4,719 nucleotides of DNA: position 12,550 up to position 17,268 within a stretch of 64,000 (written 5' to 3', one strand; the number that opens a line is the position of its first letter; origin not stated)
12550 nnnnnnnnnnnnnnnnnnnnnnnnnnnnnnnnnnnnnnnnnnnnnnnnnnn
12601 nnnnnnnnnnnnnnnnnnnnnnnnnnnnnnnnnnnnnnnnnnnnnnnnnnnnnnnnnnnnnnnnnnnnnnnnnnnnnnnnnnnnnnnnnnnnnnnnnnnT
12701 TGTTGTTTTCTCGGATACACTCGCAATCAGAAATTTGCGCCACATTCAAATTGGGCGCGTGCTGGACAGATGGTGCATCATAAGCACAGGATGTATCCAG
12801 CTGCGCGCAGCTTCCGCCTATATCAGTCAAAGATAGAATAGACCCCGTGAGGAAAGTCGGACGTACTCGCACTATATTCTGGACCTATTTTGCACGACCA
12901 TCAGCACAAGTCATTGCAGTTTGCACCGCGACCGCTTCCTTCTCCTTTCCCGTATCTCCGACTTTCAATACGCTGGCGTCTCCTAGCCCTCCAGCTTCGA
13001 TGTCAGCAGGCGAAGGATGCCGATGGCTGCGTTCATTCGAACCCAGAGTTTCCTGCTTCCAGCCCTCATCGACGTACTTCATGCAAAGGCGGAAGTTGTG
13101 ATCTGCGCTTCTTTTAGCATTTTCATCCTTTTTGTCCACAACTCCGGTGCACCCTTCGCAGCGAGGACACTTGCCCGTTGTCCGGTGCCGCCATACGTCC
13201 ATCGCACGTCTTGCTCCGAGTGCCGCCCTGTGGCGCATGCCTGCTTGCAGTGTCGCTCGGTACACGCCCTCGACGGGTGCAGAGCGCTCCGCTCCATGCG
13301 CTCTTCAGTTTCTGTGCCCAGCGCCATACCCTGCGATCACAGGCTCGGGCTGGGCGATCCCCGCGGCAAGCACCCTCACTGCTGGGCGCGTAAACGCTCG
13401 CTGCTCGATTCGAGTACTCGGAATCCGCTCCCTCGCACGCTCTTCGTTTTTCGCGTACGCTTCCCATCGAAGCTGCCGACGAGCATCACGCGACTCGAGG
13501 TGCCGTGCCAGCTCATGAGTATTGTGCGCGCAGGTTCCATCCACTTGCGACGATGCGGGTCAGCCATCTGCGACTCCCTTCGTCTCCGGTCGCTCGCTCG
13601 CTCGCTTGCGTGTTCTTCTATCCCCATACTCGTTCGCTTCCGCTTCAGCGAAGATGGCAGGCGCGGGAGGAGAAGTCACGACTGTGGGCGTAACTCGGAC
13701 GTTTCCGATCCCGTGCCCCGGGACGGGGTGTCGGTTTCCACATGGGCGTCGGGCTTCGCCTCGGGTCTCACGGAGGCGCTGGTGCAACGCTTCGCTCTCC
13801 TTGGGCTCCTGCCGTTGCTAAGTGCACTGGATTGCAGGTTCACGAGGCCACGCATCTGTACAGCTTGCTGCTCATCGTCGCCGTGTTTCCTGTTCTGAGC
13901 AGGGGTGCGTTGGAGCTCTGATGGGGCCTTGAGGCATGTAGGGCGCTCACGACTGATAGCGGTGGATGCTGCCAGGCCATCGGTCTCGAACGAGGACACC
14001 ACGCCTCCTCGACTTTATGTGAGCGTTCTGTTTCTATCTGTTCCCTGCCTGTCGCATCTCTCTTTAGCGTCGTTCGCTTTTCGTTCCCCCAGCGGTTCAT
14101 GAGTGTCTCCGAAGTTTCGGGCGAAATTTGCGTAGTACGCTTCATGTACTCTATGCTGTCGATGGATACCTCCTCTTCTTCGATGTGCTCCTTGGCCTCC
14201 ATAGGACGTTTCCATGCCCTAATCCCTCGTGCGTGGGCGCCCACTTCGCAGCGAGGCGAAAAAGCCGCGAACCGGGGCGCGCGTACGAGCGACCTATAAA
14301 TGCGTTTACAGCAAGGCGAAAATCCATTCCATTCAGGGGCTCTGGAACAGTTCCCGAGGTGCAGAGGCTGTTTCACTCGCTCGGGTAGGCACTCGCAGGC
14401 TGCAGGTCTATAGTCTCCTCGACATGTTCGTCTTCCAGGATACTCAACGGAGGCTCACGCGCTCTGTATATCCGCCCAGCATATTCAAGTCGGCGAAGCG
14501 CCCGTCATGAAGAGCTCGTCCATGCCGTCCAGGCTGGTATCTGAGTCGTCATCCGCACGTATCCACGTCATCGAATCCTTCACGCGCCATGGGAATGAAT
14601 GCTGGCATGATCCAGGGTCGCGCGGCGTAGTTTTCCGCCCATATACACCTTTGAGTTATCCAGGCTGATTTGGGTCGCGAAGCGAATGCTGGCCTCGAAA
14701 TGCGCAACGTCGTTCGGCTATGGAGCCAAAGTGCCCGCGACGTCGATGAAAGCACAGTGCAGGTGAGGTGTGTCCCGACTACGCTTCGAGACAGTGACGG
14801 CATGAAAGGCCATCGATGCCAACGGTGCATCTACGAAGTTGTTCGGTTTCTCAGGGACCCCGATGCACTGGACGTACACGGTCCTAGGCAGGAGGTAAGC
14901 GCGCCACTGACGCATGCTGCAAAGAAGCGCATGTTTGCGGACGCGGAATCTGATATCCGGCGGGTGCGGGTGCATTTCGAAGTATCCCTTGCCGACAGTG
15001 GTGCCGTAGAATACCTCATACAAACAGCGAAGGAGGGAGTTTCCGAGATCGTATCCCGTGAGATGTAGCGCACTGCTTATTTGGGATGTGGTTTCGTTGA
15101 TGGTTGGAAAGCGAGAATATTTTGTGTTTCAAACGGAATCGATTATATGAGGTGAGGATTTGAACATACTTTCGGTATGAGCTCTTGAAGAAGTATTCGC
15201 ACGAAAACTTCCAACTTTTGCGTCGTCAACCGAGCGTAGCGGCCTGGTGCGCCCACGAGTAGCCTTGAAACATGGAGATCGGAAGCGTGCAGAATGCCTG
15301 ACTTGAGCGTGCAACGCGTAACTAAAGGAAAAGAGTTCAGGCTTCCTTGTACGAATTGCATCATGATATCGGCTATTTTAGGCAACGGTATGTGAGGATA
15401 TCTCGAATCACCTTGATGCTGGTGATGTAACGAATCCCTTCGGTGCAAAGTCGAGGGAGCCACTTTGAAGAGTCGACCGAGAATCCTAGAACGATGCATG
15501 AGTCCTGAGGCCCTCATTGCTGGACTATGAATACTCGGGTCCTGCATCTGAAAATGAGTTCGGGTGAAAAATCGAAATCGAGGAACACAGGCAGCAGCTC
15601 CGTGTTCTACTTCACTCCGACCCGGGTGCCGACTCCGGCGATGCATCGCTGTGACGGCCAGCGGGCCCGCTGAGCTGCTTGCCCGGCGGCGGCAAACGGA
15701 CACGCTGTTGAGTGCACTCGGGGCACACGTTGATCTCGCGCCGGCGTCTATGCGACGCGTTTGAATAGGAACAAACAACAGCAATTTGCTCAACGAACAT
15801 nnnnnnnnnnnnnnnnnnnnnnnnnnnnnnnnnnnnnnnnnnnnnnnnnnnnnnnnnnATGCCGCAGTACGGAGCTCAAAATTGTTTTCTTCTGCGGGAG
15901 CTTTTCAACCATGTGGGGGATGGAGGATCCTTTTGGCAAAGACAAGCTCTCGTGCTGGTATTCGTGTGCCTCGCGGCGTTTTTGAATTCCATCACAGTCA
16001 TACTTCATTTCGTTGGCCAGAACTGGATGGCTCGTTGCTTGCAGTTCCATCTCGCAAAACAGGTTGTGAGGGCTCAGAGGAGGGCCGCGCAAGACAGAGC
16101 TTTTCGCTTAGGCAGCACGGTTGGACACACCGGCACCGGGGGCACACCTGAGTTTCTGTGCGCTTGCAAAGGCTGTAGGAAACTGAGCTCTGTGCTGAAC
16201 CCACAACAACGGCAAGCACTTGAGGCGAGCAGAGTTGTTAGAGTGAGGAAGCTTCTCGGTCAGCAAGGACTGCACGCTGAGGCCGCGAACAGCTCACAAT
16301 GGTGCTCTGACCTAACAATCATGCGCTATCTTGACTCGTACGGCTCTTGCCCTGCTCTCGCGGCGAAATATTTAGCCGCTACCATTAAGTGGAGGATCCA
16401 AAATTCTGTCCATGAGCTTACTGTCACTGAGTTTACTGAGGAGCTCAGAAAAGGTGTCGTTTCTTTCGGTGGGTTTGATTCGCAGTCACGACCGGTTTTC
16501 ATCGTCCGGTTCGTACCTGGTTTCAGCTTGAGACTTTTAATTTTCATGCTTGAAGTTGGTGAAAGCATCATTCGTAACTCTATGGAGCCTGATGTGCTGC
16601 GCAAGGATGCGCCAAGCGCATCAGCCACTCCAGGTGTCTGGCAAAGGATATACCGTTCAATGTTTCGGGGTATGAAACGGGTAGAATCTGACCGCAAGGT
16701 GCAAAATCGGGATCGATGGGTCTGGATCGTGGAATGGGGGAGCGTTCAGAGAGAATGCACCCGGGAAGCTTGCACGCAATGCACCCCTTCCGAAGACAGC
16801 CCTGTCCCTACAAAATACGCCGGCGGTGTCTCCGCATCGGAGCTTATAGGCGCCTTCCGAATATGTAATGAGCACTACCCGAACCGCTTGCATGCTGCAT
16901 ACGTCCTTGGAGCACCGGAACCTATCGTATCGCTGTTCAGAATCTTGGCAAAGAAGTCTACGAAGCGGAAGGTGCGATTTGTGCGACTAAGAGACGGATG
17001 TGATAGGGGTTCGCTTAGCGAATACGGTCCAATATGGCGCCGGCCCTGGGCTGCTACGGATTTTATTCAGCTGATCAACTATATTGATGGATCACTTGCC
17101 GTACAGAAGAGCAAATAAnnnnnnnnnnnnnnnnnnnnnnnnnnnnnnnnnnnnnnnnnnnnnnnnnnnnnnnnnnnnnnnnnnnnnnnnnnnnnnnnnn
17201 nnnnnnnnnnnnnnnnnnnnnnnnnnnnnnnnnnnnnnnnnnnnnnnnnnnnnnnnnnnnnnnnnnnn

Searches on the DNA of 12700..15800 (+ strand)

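Call 5: search_dna_similar(query=window:12700-15800:+, collection=ecoli_genomes, mode=near, max_rows=15)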
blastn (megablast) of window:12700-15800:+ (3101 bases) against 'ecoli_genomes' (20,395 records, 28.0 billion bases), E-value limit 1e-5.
No match.

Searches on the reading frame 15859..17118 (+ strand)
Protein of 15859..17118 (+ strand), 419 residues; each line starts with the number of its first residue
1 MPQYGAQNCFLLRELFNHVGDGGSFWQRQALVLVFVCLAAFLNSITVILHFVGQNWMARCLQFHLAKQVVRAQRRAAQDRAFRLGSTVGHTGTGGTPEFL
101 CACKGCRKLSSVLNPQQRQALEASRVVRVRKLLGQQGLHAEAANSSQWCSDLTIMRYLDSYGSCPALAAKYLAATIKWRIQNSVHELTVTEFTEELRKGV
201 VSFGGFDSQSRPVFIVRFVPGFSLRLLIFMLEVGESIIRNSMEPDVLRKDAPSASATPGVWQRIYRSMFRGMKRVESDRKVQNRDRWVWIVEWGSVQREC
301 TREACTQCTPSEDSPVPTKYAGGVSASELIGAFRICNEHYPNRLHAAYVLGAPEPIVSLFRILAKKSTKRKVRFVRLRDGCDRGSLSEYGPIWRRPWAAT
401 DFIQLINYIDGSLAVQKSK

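Call 10: search_protein_families(library=pfam, proteins=[window:15859-17118:+], max_evalue=0.01)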
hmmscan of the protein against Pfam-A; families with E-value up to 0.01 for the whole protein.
window:15859-17118:+ (419 aa): 1 family
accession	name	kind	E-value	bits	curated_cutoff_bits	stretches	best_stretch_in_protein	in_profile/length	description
PF00650.25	CRAL_TRIO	-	2.5e-05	24.6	22.6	1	334-375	86-130/153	CRAL/TRIO domain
